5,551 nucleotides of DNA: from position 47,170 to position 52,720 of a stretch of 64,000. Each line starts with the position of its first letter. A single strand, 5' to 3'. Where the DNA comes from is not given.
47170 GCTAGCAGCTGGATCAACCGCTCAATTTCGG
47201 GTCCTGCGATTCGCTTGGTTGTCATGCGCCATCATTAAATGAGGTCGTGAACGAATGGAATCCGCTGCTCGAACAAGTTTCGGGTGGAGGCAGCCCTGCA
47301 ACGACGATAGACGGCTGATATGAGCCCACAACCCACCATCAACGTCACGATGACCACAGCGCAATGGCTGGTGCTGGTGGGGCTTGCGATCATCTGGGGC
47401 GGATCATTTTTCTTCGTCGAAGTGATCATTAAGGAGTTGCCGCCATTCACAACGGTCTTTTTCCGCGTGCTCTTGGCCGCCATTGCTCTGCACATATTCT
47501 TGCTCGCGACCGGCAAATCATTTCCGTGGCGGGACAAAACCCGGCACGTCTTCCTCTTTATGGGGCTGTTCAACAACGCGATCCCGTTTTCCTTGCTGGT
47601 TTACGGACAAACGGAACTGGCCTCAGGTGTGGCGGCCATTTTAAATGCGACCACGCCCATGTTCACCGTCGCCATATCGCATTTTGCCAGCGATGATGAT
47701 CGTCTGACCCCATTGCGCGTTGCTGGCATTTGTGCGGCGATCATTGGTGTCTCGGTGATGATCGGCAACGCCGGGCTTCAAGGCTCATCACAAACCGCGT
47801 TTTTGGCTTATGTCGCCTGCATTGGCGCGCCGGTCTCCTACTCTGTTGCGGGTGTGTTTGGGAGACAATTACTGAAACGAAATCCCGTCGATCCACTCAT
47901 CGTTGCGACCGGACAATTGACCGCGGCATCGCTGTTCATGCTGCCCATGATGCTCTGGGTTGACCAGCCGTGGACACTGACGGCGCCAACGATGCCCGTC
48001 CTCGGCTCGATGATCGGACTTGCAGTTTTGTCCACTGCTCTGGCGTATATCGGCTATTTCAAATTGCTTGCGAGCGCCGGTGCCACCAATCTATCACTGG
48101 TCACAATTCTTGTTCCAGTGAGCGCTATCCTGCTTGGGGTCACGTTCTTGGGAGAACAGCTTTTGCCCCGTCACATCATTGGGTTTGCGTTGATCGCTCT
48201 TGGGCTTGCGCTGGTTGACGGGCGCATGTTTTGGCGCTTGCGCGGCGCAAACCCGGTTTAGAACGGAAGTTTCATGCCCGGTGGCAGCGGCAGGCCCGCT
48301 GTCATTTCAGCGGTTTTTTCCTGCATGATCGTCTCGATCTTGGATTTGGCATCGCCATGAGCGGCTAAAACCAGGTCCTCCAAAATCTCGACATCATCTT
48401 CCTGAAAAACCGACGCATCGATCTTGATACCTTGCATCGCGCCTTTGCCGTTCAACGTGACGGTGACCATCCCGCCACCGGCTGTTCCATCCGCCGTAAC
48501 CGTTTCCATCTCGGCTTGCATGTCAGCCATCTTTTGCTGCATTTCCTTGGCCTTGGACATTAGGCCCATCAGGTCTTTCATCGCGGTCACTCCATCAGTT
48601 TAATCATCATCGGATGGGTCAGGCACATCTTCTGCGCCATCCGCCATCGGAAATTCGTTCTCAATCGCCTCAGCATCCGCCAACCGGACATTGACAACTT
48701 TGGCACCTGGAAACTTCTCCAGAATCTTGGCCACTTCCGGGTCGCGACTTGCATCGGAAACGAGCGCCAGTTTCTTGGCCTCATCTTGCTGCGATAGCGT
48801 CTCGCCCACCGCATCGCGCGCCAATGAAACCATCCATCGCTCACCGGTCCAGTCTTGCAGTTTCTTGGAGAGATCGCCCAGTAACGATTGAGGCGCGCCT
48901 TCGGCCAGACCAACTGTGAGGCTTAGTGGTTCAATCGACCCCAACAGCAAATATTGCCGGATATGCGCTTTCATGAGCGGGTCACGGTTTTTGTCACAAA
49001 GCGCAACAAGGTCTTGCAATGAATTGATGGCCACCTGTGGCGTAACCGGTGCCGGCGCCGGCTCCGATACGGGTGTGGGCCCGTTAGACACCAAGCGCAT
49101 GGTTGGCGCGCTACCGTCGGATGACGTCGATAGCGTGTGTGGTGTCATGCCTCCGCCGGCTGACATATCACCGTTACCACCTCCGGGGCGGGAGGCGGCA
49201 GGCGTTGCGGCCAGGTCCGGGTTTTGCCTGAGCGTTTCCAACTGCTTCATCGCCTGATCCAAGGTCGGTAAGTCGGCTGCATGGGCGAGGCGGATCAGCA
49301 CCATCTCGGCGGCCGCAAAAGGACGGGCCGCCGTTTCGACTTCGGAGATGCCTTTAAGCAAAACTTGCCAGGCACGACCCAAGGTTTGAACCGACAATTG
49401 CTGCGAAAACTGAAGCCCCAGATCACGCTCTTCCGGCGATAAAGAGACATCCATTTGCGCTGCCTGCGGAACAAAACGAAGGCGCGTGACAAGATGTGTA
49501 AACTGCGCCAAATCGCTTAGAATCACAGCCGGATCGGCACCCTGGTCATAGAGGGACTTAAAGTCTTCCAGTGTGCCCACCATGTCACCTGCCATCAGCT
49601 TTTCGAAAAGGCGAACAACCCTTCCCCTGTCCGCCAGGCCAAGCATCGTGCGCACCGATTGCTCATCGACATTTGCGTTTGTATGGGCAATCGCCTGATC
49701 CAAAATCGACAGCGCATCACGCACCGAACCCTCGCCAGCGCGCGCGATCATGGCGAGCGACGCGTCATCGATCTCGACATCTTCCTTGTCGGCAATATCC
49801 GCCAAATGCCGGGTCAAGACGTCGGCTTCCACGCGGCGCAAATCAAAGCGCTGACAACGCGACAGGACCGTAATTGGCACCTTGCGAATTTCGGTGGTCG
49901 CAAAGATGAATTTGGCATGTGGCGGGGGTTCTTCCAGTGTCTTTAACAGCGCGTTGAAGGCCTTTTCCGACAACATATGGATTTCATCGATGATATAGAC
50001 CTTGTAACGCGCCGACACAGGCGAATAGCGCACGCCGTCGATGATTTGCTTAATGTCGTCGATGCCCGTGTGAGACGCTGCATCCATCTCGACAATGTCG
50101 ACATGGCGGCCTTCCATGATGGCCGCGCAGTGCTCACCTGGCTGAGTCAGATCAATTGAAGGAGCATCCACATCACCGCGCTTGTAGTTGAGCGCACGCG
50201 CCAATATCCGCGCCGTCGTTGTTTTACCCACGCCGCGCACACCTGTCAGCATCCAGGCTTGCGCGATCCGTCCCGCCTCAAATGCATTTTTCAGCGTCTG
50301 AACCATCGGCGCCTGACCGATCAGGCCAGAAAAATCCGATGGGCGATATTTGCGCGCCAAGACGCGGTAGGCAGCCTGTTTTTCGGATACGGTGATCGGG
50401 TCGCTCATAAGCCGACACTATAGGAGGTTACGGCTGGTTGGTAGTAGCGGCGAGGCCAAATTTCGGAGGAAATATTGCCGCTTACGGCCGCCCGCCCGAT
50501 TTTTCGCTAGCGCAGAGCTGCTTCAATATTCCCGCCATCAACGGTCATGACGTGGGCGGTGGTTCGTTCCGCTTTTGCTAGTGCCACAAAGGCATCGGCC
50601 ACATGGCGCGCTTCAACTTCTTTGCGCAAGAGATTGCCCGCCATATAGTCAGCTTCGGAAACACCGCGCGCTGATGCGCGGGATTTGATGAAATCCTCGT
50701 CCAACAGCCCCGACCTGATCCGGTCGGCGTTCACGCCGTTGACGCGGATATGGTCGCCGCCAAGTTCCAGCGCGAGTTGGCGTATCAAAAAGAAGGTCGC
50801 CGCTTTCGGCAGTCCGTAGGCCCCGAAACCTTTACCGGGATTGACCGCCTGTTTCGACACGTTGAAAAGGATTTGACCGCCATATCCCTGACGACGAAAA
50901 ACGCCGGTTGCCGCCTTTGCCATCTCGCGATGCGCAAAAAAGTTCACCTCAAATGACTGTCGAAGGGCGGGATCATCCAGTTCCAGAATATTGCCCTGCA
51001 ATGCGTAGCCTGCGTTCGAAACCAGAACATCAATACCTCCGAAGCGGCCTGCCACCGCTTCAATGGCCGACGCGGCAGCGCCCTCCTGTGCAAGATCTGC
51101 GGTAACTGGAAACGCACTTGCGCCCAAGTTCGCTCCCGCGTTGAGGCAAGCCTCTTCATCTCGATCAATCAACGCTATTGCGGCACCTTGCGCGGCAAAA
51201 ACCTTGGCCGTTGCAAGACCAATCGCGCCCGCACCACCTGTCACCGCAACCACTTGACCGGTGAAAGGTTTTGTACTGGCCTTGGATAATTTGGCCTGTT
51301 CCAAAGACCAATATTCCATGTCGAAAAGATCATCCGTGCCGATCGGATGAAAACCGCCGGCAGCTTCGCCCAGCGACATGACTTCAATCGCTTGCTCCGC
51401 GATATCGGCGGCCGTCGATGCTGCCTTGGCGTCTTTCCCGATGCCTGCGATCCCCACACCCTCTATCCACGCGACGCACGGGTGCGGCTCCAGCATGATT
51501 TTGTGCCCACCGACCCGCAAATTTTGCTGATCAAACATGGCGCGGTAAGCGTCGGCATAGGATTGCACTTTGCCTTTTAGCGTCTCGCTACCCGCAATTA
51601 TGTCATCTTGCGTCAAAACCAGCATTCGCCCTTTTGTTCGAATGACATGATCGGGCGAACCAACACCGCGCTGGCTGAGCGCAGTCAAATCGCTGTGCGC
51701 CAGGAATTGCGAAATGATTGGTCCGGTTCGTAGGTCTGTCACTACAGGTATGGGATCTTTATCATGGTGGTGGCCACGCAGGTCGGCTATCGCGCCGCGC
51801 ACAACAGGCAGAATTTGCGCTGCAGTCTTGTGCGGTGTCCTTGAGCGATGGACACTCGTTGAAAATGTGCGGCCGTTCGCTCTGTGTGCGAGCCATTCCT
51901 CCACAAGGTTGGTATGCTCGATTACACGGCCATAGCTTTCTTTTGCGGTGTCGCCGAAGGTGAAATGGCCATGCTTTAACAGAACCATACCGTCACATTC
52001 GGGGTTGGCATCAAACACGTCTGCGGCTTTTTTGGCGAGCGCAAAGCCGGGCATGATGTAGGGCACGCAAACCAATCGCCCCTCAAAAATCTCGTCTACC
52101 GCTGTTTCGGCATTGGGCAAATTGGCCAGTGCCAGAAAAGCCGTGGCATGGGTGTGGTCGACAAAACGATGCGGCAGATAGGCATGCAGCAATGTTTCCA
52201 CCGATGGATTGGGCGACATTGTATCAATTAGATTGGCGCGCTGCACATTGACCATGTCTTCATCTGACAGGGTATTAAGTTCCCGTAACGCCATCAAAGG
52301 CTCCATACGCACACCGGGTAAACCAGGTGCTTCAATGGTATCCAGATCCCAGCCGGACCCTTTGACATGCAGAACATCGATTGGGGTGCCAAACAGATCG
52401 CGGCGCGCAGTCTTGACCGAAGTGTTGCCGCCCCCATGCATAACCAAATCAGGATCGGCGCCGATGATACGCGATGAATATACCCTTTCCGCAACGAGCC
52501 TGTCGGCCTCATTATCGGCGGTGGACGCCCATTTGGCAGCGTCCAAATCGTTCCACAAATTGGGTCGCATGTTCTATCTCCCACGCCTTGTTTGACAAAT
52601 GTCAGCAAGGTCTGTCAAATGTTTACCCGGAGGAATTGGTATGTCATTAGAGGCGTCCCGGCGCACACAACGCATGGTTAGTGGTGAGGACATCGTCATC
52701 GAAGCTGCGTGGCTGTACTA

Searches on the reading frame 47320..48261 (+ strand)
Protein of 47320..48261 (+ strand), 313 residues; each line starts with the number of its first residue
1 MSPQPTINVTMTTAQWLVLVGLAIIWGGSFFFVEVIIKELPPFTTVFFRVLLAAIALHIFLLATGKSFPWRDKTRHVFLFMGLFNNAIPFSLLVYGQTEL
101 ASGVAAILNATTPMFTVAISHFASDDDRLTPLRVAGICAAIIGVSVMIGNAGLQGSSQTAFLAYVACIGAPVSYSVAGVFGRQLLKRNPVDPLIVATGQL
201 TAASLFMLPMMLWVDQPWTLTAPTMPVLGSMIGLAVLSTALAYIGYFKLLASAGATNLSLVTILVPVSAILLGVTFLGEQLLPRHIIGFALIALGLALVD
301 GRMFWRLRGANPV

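Call 16: search_protein_families(library=ncbifam, max_evalue=1e-10, proteins=[window:47320-48261:+])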
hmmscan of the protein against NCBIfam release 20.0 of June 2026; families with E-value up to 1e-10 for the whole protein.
window:47320-48261:+ (313 aa): 2 families
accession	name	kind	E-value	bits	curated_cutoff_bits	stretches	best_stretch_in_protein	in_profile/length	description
TIGR00950.1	2A78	equivalog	1.9e-31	109.5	230.2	1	26-295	1-262/264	carboxylate/amino acid/amine transporter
NF008432.0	PRK11272.1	equivalog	3.3e-21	75.8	270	1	18-299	14-285/294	drug/metabolite exporter YedA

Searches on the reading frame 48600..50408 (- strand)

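Call 16: search_protein_families(library=ncbifam, max_evalue=1e-10, proteins=[window:48600-50408:-])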
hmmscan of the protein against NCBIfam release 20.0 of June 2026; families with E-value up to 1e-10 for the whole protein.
window:48600-50408:- (602 aa): 60 families (the best 25 are shown)
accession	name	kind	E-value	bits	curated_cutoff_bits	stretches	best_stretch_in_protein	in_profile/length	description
NF006585.0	PRK09111.1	equivalog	7e-253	840.8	604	1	8-590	21-604/616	DNA polymerase III subunit gamma/tau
NF011526.0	PRK14965.1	equivalog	5.1e-125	418.5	670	1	13-505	2-489/578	DNA polymerase III subunits gamma and tau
TIGR02397.1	dnaX_nterm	equivalog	1.9e-122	408.9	250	1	14-374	1-354/355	DNA polymerase III subunit gamma/tau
NF011525.0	PRK14964.1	equivalog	4e-120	401.9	554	1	17-575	3-488/493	DNA polymerase III subunits gamma and tau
NF005942.0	PRK07994.1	equivalog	5.4e-120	402.4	613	1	13-379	2-361/655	DNA polymerase III subunit gamma/tau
NF004046.1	PRK05563.1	equivalog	9.4e-119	397.8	400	1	13-392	1-374/567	DNA polymerase III subunit gamma/tau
NF011512.0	PRK14950.1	equivalog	7.2e-110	368.8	593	1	14-374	3-358/585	DNA polymerase III subunits gamma and tau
NF011510.0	PRK14948.1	equivalog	3.4e-102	343.3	593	1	12-398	3-385/640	DNA polymerase III subunit gamma/tau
NF008975.0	PRK12323.1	equivalog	8.6e-102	342.1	875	1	13-415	2-399/709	DNA polymerase III subunit gamma/tau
NF005171.0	PRK06645.1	equivalog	9.3e-100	334.5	614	1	7-397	3-393/509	DNA polymerase III subunits gamma and tau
NF006280.0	PRK08451.1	equivalog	5.4e-99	332.4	572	1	15-300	2-281/535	DNA polymerase III subunit gamma/tau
NF006429.0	PRK08691.1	equivalog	2.2e-98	330.7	969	1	13-378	2-359/709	DNA polymerase III subunits gamma and tau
NF011511.0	PRK14949.1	equivalog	8.3e-98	329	1016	1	13-373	2-353/984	DNA polymerase III subunits gamma and tau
NF004962.0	PRK06305.1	equivalog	7.5e-96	322.1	559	1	12-396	2-370/465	DNA polymerase III subunits gamma and tau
NF011514.0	PRK14953.1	equivalog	7.5e-96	322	536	1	13-389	2-366/488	DNA polymerase III subunits gamma and tau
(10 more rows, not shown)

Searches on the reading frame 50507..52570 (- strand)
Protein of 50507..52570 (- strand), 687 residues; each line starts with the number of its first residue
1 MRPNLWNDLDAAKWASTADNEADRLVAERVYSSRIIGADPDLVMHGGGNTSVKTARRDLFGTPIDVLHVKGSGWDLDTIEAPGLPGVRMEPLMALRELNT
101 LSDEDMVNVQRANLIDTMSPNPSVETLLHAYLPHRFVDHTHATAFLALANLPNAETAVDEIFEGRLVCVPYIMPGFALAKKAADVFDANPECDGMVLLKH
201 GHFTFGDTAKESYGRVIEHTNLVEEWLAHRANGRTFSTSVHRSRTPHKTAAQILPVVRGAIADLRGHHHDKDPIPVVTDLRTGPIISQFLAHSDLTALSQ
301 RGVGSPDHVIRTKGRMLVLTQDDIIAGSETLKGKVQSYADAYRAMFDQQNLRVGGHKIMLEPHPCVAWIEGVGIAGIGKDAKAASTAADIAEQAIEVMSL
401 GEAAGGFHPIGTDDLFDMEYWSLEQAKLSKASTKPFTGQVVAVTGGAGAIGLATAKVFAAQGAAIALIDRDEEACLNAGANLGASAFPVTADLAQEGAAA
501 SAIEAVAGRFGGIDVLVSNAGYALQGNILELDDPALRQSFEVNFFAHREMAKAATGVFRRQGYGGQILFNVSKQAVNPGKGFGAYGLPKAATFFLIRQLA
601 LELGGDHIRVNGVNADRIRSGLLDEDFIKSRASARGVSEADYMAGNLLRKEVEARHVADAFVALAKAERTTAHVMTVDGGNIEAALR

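Call 16: search_protein_families(library=ncbifam, max_evalue=1e-10, proteins=[window:50507-52570:-])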
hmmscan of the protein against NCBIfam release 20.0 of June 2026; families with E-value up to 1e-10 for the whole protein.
window:50507-52570:- (687 aa): 160 families (the best 25 are shown)
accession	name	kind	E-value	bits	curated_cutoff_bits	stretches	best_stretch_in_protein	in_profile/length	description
NF006192.0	PRK08324.1-6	equivalog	1.2e-261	870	639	1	4-687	3-685/685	bifunctional aldolase/short-chain dehydrogenase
NF006195.0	PRK08324.2-3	equivalog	4.3e-257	854.7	931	1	13-687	12-678/678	bifunctional aldolase/short-chain dehydrogenase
NF006193.0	PRK08324.2-1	subfamily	4.4e-209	696.1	1213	1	4-687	3-705/705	bifunctional aldolase/short-chain dehydrogenase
NF006196.0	PRK08324.2-4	equivalog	8.9e-162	539.8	831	1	13-681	4-653/657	bifunctional aldolase/short-chain dehydrogenase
NF006194.0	PRK08324.2-2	equivalog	1.7e-153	512.9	686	1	3-685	2-701/703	bifunctional aldolase/short-chain dehydrogenase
NF006190.0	PRK08324.1-4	equivalog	3.8e-135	451.7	1014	1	13-684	5-686/689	bifunctional aldolase/short-chain dehydrogenase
TIGR02632.1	RhaD_aldol-ADH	equivalog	4.6e-134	448.3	567.75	1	27-687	2-676/676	bifunctional rhamnulose-1-phosphate aldolase/short-chain dehydrogenase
NF006189.0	PRK08324.1-3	equivalog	7.5e-123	411.3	634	1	14-687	14-701/701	bifunctional rhamnulose-1-phosphate aldolase/short-chain dehydrogenase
NF006191.0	PRK08324.1-5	equivalog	4.7e-106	355.8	1240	1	6-686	15-705/706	bifunctional aldolase/short-chain dehydrogenase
NF006188.0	PRK08324.1-1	equivalog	8.5e-98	328.3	1152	1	25-687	6-679/679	bifunctional aldolase/short-chain dehydrogenase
NF006197.0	PRK08324.2-5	equivalog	7.7e-92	308.6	627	1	18-471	9-454/583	bifunctional aldolase/short-chain dehydrogenase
NF005559.1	PRK07231.1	subfamily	6e-36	124.2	215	1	436-681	2-247/249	glucose 1-dehydrogenase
NF004791.0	PRK06138.1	equivalog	3.6e-35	121.5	312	1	437-681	4-249/252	SDR family oxidoreductase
NF052558.1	MBtsdlDhBudC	equivalog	2.2e-29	102.8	270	1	436-681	1-241/250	meso-2,3-butanediol dehydrogenase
NF009468.0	PRK12826.1-4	equivalog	7.1e-29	101.3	318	1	434-682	3-248/256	SDR family oxidoreductase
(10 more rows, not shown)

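Call 61: search_protein_families(library=pfam, max_evalue=0.00001, proteins=[window:50507-52570:-])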
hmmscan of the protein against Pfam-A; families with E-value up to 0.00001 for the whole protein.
window:50507-52570:- (687 aa): 3 families
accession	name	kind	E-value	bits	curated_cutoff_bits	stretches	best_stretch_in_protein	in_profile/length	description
PF00106.31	adh_short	-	1.5e-34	119.6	26.6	1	439-621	1-185/195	short chain dehydrogenase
PF13561.12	adh_short_C2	-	1.3e-33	117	27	1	449-680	7-234/236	Enoyl-(Acyl carrier protein) reductase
PF00596.27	Aldolase_II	-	1e-20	74.9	22.2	1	39-224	12-180/183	Class II Aldolase and Adducin N-terminal domain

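Call 89: search_solved_structures(query=window:50507-52570:-, max_evalue=1e-10)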
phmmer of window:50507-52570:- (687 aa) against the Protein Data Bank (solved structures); distinct sequences matched with E-value up to 1e-10: 180 (the best 60 are shown).
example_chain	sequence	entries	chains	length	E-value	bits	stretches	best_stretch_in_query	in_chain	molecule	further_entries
3m4r_A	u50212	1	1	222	3.1e-55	191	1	13-233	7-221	Uncharacterized protein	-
4dqx_A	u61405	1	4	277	6.2e-26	94.2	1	438-681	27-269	Probable oxidoreductase protein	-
5unl_A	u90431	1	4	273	5.2e-22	81.2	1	433-658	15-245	3-ketoacyl-ACP reductase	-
6f9q_A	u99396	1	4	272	1.9e-21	79.4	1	433-681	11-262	7S-cis-cis-nepetalactol cyclase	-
3ai1_A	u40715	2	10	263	3.7e-21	78.4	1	436-630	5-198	NADPH-sorbose reductase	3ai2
3ai3_A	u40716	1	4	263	1.3e-20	76.6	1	436-630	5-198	NADPH-sorbose reductase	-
2d1y_A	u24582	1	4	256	1.1e-19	73.5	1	436-681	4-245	hypothetical protein TT0321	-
1zem_A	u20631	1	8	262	3.1e-19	72.1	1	433-631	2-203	xylitol dehydrogenase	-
8pa1_A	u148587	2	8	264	8.5e-19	70.6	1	436-681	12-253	Oxidoreductase, short-chain dehydrogenase/reductase family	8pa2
7quj_A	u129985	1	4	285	8.5e-19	70.6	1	433-681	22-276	NsNEPS2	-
5ojg_A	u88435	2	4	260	2.1e-18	69.3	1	433-619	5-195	Dehydrogenase/reductase SDR family member 4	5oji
4ni5_A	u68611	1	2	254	3.4e-18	68.6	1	436-680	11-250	Oxidoreductase, short-chain dehydrogenase/reductase family protein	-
6b9u_A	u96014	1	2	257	4.2e-18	68.3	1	436-681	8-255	DNA gyrase, subunit B:Short-chain dehydrogenase/reductase SDR:Glucose/ribitol dehydrogenas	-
6zyz_A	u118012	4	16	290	1.1e-17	67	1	431-680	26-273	Borneol dehydrogenase from salvia rosmarinus | Borneol Dehydrogenase (salvia rosmarinus) apo structure | BORNEOL DEHYDROGENASE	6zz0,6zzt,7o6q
3n74_A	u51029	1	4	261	1.2e-17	66.8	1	436-681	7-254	3-ketoacyl-(acyl-carrier-protein) reductase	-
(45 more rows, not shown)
